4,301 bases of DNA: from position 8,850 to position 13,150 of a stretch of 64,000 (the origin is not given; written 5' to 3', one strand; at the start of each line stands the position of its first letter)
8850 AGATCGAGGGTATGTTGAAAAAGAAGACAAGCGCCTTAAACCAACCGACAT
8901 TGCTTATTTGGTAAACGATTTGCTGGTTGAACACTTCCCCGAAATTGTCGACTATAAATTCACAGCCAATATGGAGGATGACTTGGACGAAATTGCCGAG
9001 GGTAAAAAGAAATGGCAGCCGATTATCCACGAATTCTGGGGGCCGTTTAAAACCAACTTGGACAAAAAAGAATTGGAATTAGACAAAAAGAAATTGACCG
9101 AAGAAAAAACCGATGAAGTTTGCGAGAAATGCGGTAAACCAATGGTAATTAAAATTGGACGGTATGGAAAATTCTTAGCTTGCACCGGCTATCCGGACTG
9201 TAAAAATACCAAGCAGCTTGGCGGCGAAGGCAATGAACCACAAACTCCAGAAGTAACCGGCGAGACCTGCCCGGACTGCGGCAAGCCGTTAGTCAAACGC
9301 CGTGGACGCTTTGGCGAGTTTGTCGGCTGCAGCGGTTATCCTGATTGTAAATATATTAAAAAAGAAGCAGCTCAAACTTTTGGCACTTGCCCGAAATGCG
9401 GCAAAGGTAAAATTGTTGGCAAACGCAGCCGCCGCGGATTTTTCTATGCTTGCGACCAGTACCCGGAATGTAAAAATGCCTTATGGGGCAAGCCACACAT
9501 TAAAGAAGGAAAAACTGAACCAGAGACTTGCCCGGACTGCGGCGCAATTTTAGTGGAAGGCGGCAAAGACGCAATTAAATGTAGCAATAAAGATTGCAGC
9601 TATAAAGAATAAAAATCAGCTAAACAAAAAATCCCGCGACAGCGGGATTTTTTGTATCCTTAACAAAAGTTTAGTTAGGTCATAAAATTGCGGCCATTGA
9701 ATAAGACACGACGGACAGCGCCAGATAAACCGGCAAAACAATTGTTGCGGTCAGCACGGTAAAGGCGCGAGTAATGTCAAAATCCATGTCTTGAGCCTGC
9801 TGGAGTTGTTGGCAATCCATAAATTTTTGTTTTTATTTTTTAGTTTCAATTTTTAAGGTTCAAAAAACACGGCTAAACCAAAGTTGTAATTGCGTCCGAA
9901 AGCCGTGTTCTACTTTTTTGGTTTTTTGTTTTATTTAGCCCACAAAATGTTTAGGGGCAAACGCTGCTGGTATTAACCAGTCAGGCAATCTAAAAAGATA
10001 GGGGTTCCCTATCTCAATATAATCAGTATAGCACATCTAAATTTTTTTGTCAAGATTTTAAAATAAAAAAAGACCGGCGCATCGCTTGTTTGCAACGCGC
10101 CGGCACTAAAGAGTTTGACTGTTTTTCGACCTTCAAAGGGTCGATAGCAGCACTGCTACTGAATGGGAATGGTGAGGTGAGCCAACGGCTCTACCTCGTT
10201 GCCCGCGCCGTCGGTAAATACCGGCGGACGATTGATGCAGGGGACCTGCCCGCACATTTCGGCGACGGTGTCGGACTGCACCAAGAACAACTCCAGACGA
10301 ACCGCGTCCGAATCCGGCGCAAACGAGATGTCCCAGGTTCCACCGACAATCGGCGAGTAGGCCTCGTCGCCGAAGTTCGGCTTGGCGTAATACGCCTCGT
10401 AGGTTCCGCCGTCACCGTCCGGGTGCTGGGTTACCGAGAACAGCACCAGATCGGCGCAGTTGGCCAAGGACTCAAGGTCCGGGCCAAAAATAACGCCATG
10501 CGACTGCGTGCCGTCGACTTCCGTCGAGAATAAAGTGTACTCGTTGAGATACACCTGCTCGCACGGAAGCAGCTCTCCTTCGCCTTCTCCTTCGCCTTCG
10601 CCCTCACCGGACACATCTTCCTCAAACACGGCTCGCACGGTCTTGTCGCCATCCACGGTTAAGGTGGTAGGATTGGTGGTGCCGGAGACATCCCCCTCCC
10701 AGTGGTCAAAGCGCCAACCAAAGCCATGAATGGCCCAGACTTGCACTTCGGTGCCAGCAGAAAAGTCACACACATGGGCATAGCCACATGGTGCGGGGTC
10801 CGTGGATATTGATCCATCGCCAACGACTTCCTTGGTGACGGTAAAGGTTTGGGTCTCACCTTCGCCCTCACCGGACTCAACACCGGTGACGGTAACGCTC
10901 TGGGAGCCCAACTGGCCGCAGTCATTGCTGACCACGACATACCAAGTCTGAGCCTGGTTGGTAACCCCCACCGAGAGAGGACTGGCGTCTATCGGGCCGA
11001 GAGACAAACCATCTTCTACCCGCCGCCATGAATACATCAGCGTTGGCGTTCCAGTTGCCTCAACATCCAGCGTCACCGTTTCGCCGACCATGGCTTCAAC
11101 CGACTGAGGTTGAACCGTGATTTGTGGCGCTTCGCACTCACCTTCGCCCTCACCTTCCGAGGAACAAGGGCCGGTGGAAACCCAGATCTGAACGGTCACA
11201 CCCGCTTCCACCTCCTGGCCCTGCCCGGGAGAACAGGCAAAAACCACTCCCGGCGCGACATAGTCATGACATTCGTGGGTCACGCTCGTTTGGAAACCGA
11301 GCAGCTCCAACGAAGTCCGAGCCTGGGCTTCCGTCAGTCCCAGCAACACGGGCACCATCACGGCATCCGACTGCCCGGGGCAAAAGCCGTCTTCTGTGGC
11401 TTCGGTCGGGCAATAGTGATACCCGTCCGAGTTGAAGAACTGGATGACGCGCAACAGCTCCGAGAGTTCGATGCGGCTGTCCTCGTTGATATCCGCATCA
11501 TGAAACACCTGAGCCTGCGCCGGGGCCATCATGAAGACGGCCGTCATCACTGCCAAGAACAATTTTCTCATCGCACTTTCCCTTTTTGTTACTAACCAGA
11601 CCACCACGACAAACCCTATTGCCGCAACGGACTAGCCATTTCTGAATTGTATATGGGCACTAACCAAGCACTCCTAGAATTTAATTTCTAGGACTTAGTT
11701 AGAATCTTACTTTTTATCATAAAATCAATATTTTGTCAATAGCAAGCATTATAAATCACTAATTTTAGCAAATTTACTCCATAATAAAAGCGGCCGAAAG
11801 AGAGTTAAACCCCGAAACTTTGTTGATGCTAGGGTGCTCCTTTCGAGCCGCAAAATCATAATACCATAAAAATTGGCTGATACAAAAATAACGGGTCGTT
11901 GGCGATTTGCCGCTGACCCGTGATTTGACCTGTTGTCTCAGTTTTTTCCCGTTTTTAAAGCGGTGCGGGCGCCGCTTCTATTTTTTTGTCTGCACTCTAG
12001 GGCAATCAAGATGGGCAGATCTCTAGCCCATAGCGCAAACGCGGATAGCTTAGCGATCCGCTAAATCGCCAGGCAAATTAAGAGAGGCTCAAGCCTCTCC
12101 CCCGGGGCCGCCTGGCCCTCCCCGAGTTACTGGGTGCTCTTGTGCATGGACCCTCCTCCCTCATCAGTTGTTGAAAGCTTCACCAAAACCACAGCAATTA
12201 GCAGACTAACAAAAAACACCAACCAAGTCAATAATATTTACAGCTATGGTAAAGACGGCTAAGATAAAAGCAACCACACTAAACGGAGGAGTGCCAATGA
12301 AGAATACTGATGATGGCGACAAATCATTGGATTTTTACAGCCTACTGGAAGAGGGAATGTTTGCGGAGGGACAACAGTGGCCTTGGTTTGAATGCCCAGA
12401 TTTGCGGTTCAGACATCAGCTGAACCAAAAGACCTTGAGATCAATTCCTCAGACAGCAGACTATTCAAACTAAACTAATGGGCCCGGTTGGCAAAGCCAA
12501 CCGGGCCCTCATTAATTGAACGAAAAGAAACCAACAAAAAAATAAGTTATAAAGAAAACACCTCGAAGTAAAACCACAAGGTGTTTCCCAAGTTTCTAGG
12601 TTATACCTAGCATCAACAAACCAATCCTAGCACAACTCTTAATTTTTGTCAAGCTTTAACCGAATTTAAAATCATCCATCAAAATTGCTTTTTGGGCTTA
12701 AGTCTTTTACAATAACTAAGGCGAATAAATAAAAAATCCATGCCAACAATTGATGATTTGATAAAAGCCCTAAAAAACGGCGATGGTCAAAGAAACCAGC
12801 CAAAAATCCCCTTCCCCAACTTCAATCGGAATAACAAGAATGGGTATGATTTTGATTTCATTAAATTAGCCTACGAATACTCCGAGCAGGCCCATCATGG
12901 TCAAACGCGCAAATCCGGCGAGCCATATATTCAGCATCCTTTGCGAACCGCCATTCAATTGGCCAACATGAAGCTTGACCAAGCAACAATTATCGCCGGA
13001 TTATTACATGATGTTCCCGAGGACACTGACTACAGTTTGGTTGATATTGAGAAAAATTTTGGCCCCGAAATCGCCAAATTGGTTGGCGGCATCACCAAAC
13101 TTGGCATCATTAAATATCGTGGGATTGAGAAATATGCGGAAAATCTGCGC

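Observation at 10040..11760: Second GC-rich island: secreted mosaic surface protein (EF-hand/dockerin-like, PASTA, I-set Ig and InlB B-repeat domains) with poly-(Gly-Glu) linkers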

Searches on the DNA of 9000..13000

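Call 29: search_rna_families(source=window, start=9000, end=13000, threshold=evalue, max_evalue=1)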
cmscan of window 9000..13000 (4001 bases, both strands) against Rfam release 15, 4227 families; matches with E-value up to 1: 7.
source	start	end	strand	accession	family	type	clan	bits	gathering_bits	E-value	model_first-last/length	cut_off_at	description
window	9577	9676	-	RF01770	rimP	Cis-reg; leader;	-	28.4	47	0.1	1-102/102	no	Gammaprotebacteria rimP leader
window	9575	9653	+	RF02083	OrzO-P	Gene; antitoxin;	-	27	60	0.25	1-76/76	no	OrzO-P RNA antitoxin family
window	9577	9656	+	RF00506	Thr_leader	Cis-reg; leader;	-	25.2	55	0.11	1-118/118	no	Threonine operon leader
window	9624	9750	-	RF00512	Leu_leader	Cis-reg; leader;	-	23.8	50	0.091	1-148/148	no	Leucine operon leader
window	9589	9655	+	RF00513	Trp_leader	Cis-reg; leader;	-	22.8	41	0.22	1-100/100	no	Tryptophan operon leader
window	9917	10051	+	RF02350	psRNA6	Gene; sRNA;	-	20.5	60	0.0077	1-333/333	no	Nitrosomonas sRNA psRNA6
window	9553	9651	+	RF00195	RsmY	Gene; sRNA;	CL00106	20.3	57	0.063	1-121/121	no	RsmY RNA family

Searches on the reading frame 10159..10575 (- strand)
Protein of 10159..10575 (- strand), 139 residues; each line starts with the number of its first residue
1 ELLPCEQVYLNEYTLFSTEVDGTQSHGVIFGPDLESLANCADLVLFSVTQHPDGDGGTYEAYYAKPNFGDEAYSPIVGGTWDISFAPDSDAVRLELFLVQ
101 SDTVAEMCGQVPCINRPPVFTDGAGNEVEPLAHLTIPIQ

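Call 34: search_protein_representatives(protein=window:10159-10575:-)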
Query: 139 residues. Proteins with E-value up to 0.001 (for the whole library): 3; up to 1e-10: 0; up to 1e-30: 0. The best 3 are listed.
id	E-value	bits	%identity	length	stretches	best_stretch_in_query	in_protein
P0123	4.8e-08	49.4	31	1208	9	47-91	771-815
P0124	8.4e-05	38.9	42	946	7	80-111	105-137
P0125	6.5e-04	36.1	33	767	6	45-87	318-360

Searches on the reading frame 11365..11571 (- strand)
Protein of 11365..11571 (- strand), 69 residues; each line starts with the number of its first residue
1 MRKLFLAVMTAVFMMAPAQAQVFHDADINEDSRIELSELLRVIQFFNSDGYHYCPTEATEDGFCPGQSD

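Call 50: find_homologous_proteins(query=A3, max_evalue=0.001)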
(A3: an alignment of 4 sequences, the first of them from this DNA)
Query A3 (4 sequences) (69 aa, profile of the alignment): 354 proteins with E <= 0.001 among 959 candidates; the best 120 are listed.
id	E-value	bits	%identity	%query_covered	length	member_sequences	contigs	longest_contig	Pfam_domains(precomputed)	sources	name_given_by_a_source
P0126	2.9e-37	144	70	65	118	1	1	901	-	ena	-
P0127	3.8e-36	140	73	62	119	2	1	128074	-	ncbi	-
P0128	1.0e-35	139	64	74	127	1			-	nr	nr:hypothetical protein [Candidatus Hydrogenedentota bacterium]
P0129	1.9e-35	138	59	75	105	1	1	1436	-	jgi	-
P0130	9.8e-35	136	75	62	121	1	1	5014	-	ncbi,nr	ncbi:MAG TPA: hypothetical protein PLI09_28890, partial [Candidatus Hydrogenedentes bacterium]|nr:hy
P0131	1.0e-34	136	59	70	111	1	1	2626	-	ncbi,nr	ncbi:MAG: hypothetical protein N2255_05750, partial [Kiritimatiellae bacterium]|nr:hypothetical prot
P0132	3.2e-34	134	67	62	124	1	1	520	-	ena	-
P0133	4.7e-34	134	65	62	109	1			-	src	-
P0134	5.3e-34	134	64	65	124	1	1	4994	-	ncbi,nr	ncbi:MAG TPA: hypothetical protein PKI11_16045, partial [Candidatus Hydrogenedentes bacterium]|nr:hy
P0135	4.5e-33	131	70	62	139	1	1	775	-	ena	-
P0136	4.5e-33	131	63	70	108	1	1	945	-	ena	-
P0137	6.5e-33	130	61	62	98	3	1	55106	-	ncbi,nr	ncbi:MAG TPA: hypothetical protein PLJ10_08320, partial [Candidatus Hydrogenedens sp.]|nr:hypothetic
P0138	1.4e-32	129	61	62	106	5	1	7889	-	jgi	-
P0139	1.4e-32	129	61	62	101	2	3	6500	-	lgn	-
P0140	2.0e-32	128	66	64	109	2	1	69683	-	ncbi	-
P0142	4.0e-32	128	68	62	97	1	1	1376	-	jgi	jgi:hypothetical protein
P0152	1.1e-30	123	55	70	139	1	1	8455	PF00404.25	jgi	jgi:hypothetical protein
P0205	1.7e-27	113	50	96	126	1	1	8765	PF13202.13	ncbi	ncbi:MAG: EF-hand domain-containing protein, partial [Candidatus Paceibacterota bacterium]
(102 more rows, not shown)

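Call 78: predict_structure(alignment_id=A5)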
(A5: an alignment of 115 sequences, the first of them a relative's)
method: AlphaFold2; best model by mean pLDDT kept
length: 97 residues; sequences in the alignment: 115
mean_pLDDT: 97.4   pTM: 0.86
mean pLDDT of the five models: 97.4, 97.1, 96.5, 96.3, 94.8
residues with pLDDT >= 90: 96; 70-90: 1; 50-70: 0; < 50: 0
segments of 3 or more residues with pLDDT < 50: none
pLDDT, mean of each block of 10 residues (from residue 1): 97 98 98 97 97 97 98 98 96 95
secondary structure, 60 per line:
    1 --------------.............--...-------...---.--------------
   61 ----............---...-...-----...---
elements in order: H15-27 E30-32 E40-42 H65-76 E80-82 E92-94

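Call 82: fold_search(model_id=the predicted structure, library=pdb)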
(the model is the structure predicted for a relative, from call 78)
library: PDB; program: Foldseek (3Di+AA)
matches with E <= 10: 19; with E <= 0.001: 0
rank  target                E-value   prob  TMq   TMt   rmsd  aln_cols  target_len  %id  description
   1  4fl4_C                8.7e-01  0.20  0.37  0.14   5.0        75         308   13  Scaffoldin conformation and dynamics revealed by a ternary complex from the Clostridium thermocellum cellulosome (released 2012-06-27)
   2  2vn5_D                2.0e+00  0.15  0.37  0.58   4.8        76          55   12  The Clostridium cellulolyticum dockerin displays a dual binding mode for its cohesin partner (released 2008-05-20)
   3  5m2s_B                2.3e+00  0.09  0.35  0.41   6.4        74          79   12  R. flavefaciens' third ScaB cohesin in complex with a group 1 dockerin (released 2017-07-05)
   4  4fl4_D                3.1e+00  0.08  0.35  0.47   5.5        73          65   11  Scaffoldin conformation and dynamics revealed by a ternary complex from the Clostridium thermocellum cellulosome (released 2012-06-27)
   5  7cpu_Lm               4.7e+00  0.02  0.13  0.22   9.3        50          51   16  Cryo-EM structure of 80S ribosome from mouse kidney (released 2022-02-02)
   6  3nme_B                4.7e+00  0.01  0.18  0.08   9.7        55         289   20  Structure of a plant phosphatase (released 2010-08-11)
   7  5i7m_A                4.7e+00  0.01  0.15  0.11  11.2        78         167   10  Crystal structure of Y345F mutant of human primase p58 iron-sulfur cluster domain (released 2017-03-01)
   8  5t96_D                5.4e+00  0.01  0.17  0.06  10.6        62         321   13  Crystal structure of the infectious salmon anemia virus (ISAV) HE viral receptor complex (released 2017-03-22)
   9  9ots_D                5.8e+00  0.01  0.20  0.11   9.5        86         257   16  Cryo-EM structure of the T9SS PORkN ring complex of P. Gingivalis (released 2025-08-06)
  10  8v5m_A                7.1e+00  0.02  0.26  0.15   9.8        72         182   14  Tetramer core subcomplex (conformation 1) of Xenopus laevis DNA polymerase alpha-primase (released 2023-12-20)
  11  1foc_A                8.2e+00  0.02  0.27  0.22   8.3        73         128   11  Cytochrome C557: improperly folded thermus thermophilus C552 (released 2000-11-08)
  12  4v8w_D                8.2e+00  0.01  0.21  0.02   9.6        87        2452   11  Structure and conformational variability of the Mycobacterium tuberculosis fatty acid synthase multienzyme complex (released 2014-07-09)
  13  3flo_B                8.8e+00  0.03  0.33  0.19  12.0        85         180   13  Crystal structure of the carboxyl-terminal domain of yeast DNA polymerase alpha in complex with its B subunit (released 2009-06-09)
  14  4v8l_A                8.8e+00  0.01  0.21  0.02   9.6        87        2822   11  Cryo-EM Structure of the Mycobacterial Fatty Acid Synthase (released 2014-07-09)
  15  4v8v_A                8.8e+00  0.01  0.21  0.02   9.6        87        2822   11  Structure and conformational variability of the Mycobacterium tuberculosis fatty acid synthase multienzyme complex (released 2014-07-09)
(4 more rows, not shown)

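Call 91: search_protein_families(library=ncbifam, proteins=[P0142, P0131, P0128, P0205], max_evalue=1)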
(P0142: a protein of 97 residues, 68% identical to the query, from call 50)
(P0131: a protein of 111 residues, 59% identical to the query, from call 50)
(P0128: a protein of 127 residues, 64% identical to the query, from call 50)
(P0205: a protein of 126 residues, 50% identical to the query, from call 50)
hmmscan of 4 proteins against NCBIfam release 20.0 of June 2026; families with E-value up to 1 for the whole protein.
P0142 (97 aa): 2 families
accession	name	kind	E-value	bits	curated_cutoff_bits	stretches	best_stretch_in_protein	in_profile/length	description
NF006824.0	PRK09347.1-1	equivalog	0.047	13.1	202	1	55-76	123-144/219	GTP cyclohydrolase I FolE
TIGR00063.1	folE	equivalog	0.056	13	181.6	1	56-76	86-106/180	GTP cyclohydrolase I FolE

P0131 (111 aa): 1 family
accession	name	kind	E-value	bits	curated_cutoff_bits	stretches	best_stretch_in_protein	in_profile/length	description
TIGR02988.1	YaaA_near_RecF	hypoth_equivalog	0.076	13.2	84.75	0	77-93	9-25/60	S4 domain-containing protein YaaA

P0128 (127 aa): 0 families

P0205 (126 aa): 4 families
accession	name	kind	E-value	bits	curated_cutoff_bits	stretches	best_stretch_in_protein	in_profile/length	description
NF041410.1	XopAW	subfamily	0.052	13.3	120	1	27-47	32-52/235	XopAW family type III secretion system calcium-binding effector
NF053806.1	lanmdlnLanM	equivalog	0.098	12.7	135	1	2-45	3-48/132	lanmodulin LanM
TIGR00063.1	folE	equivalog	0.11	12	181.6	1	78-101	83-106/180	GTP cyclohydrolase I FolE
NF006824.0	PRK09347.1-1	equivalog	0.24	10.8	202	0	77-101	120-144/219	GTP cyclohydrolase I FolE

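Call 92: search_protein_families(library=pfam, proteins=[P0142, P0131, P0128, P0205], max_evalue=1)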
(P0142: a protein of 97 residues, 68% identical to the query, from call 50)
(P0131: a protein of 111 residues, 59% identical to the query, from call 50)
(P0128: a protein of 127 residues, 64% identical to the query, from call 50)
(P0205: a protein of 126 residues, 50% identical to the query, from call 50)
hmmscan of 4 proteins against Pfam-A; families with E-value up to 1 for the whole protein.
P0142 (97 aa): 4 families
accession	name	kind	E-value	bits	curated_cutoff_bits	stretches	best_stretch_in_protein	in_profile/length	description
PF13405.12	EF-hand_6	-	0.076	13.2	25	0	5-24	9-28/30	EF-hand domain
PF13202.12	EF-hand_5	-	0.18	11.8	25.9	0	5-21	8-24/25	EF hand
PF21108.3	MDN1_4th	-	0.23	11.9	27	0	59-77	41-59/81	Midasin AAA+ ATPase lid domain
PF13499.12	EF-hand_7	-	0.27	12.1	30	0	2-22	46-66/67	EF-hand domain pair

P0131 (111 aa): 7 families
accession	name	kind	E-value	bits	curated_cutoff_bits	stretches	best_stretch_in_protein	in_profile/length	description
PF13405.12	EF-hand_6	-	0.001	19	25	1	16-35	9-28/30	EF-hand domain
PF00036.39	EF-hand_1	-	0.0024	17.8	25.4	1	16-33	9-26/29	EF hand domain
PF13202.12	EF-hand_5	-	0.0027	17.5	25.9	1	16-32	8-24/25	EF hand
PF13499.12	EF-hand_7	-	0.027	15.3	30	1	15-33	48-66/67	EF-hand domain pair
PF13275.11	S4_2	-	0.044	14.1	24.6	0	76-93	7-24/65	S4 domain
PF00404.24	Dockerin_1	-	0.093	13.4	22.9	1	8-37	28-57/57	Dockerin type I domain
PF21108.3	MDN1_4th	-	0.18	12.2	27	1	17-38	38-59/81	Midasin AAA+ ATPase lid domain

P0128 (127 aa): 4 families
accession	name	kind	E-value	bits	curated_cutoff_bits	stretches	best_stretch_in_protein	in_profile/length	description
PF13405.12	EF-hand_6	-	0.00013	21.8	25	1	35-54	9-28/30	EF-hand domain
PF00036.39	EF-hand_1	-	0.00027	20.7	25.4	1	35-52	9-26/29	EF hand domain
PF13202.12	EF-hand_5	-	0.0011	18.8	25.9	1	35-51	8-24/25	EF hand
PF13499.12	EF-hand_7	-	0.011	16.5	30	1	35-53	11-29/67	EF-hand domain pair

P0205 (126 aa): 4 families
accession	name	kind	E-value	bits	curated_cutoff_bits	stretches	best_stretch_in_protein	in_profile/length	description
PF13202.12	EF-hand_5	-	1.3e-06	28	25.9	1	26-47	4-25/25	EF hand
PF13405.12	EF-hand_6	-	4.6e-05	23.2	25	1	26-49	5-28/30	EF-hand domain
PF00036.39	EF-hand_1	-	9.6e-05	22.1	25.4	1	26-47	5-26/29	EF hand domain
PF13499.12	EF-hand_7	-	0.00035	21.3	30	1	25-54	6-32/67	EF-hand domain pair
